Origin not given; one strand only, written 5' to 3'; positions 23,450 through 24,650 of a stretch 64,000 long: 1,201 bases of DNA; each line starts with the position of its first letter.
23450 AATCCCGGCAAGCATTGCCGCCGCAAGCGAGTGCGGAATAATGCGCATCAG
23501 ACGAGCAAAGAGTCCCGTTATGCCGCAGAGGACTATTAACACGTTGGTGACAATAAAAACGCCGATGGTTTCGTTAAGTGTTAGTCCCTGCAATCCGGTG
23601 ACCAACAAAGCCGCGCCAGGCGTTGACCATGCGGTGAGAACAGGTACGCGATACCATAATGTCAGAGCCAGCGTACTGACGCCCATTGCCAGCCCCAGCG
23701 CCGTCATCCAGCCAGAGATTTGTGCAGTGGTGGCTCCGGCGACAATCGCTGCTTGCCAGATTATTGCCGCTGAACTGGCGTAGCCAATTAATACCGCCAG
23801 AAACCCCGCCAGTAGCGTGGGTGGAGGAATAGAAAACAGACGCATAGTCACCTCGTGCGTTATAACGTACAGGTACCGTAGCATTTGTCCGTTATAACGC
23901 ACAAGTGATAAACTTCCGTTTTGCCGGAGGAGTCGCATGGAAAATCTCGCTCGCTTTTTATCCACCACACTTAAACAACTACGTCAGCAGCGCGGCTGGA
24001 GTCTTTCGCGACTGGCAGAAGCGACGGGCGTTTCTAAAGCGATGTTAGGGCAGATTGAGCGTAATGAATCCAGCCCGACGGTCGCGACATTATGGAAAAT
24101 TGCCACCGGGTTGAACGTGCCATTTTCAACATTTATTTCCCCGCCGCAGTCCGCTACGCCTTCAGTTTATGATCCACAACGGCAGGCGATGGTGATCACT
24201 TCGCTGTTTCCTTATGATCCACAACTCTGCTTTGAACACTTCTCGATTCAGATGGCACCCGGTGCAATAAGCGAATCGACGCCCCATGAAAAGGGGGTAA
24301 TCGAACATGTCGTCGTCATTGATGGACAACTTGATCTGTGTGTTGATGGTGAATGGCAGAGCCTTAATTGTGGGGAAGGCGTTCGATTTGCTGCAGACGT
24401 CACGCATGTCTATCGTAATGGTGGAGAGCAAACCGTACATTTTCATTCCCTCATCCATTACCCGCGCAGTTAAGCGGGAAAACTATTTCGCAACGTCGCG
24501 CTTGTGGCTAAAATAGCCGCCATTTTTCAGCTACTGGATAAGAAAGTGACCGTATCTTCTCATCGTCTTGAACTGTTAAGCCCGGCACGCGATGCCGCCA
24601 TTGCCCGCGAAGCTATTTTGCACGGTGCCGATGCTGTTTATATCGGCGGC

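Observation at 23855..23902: Twin palindromes (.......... x2) in the divergent ydcO-sutR promoter region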

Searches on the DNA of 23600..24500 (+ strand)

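Call 6: search_dna_similar(query=window:23600-24500:+, collection=ecoli_genomes, mode=near, max_rows=12, rows=spread)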
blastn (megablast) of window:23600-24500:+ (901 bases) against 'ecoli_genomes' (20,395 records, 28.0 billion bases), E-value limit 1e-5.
Records with a match: 5413; places in all: 5415; records where one place covers at least 80% of the query: 5409.
Genomes with a match: 5413 of 5426; with a place that covers at least 80% of the query: 5409. Places per genome that has any: lowest 1, median 1, highest 2. On chromosomes: 5410 places; on plasmids: 5.
Best place of each record, by identity: >=99% 1116; 95-99% 4297.
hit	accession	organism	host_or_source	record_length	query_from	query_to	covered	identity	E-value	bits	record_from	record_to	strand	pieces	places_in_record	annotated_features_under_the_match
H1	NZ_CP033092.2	Escherichia coli DSM 30083 = JCM 1649 = ATCC 11775 strain ...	-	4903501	1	901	100%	100.0%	0e+0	1664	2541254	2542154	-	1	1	sutR: DNA-binding transcriptional regulator SutR | ydcO: BenE family transporter YdcO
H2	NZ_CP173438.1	Escherichia coli strain 98889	Homo sapiens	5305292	1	901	100%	99.4%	0e+0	1637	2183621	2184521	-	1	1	sutR: DNA-binding transcriptional regulator SutR | ydcO: BenE family transporter YdcO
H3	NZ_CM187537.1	Escherichia coli strain capsule spontaneous mutant 16b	lab isolate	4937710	1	901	100%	99.2%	0e+0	1626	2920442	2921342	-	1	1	sutR: DNA-binding transcriptional regulator SutR | ydcO: BenE family transporter YdcO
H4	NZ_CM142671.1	Escherichia coli strain UID2309220003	Homo sapiens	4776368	1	901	100%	98.1%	0e+0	1570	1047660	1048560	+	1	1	sutR: DNA-binding transcriptional regulator SutR | ydcO: BenE family transporter YdcO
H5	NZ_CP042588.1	Escherichia coli strain PK6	Sus scrofa domesticus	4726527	1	901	100%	98.0%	0e+0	1565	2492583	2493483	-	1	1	sutR: DNA-binding transcriptional regulator SutR | ydcO: BenE family transporter YdcO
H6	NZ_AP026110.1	Escherichia coli strain CEC08123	Homo sapiens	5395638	1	901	100%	98.0%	0e+0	1565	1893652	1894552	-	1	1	sutR: DNA-binding transcriptional regulator SutR | ydcO: BenE family transporter YdcO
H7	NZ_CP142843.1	Escherichia coli strain SX45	Sheep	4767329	1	901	100%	98.0%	0e+0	1565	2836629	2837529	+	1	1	sutR: DNA-binding transcriptional regulator SutR | ydcO: BenE family transporter YdcO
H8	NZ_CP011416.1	Escherichia coli strain CFSAN029787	Homo sapiens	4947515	1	901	100%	97.9%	0e+0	1559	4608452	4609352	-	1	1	sutR: DNA-binding transcriptional regulator SutR | ydcO: BenE family transporter YdcO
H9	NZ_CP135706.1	Escherichia coli strain TUM1880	missing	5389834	1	901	100%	97.9%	0e+0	1559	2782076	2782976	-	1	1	sutR: DNA-binding transcriptional regulator SutR | ydcO: BenE family transporter YdcO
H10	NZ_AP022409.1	Escherichia coli strain STW0522-31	-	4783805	1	901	100%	97.8%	0e+0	1554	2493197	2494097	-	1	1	sutR: DNA-binding transcriptional regulator SutR | ydcO: BenE family transporter YdcO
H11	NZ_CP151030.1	Escherichia coli strain 19KM1863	Cat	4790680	1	901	100%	97.7%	0e+0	1548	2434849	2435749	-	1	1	sutR: DNA-binding transcriptional regulator SutR | ydcO: BenE family transporter YdcO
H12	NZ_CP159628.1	Escherichia coli strain Z217-4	hospital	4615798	860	901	5%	100.0%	5e-11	79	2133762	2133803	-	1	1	transposase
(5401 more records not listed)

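Call 46: search_dna_similar(query=window:23852-23887:+, collection=ecoli_genomes, mode=near, max_rows=3, max_evalue=10)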
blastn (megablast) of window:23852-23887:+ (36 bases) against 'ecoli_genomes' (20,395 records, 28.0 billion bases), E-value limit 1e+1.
Records with a match: 1257; places in all: 1257; records where one place covers at least 80% of the query: 1257.
Genomes with a match: 1257 of 5426; with a place that covers at least 80% of the query: 1257. Places per genome that has any: lowest 1, median 1, highest 1. On chromosomes: 1255 places; on plasmids: 2.
Best place of each record, by identity: >=99% 1257.
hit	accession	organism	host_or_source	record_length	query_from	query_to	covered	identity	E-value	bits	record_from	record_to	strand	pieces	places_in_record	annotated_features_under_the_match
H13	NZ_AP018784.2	Escherichia coli strain SK1144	-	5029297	1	36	100%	100.0%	1e-9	68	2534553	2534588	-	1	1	ydcO: BenE family transporter YdcO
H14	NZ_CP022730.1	Escherichia coli strain SA186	Homo sapiens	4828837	1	36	100%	100.0%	1e-9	68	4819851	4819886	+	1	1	none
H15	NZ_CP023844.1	Escherichia coli strain 4/1-1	Homo sapiens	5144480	1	36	100%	100.0%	1e-9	68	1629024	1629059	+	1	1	ydcO: BenE family transporter YdcO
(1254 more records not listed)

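Call 57: get_annotated_region(hit=H13, flank=150)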
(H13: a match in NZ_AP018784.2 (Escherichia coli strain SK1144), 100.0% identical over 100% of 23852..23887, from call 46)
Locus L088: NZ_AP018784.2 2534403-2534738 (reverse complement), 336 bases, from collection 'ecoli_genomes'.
description: Escherichia coli strain SK1144 chromosome, complete genome
organism: Escherichia coli strain SK1144 (NCBI taxid 562)
replicon: chromosome; assembly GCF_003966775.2
host: -; source: -; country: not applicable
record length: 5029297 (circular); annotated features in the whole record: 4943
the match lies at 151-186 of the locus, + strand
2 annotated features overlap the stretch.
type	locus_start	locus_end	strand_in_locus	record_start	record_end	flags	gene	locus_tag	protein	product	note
CDS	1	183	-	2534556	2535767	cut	ydcO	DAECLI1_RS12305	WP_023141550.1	BenE family transporter YdcO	-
CDS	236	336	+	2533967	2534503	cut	sutR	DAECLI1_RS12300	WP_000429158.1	DNA-binding transcriptional regulator SutR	-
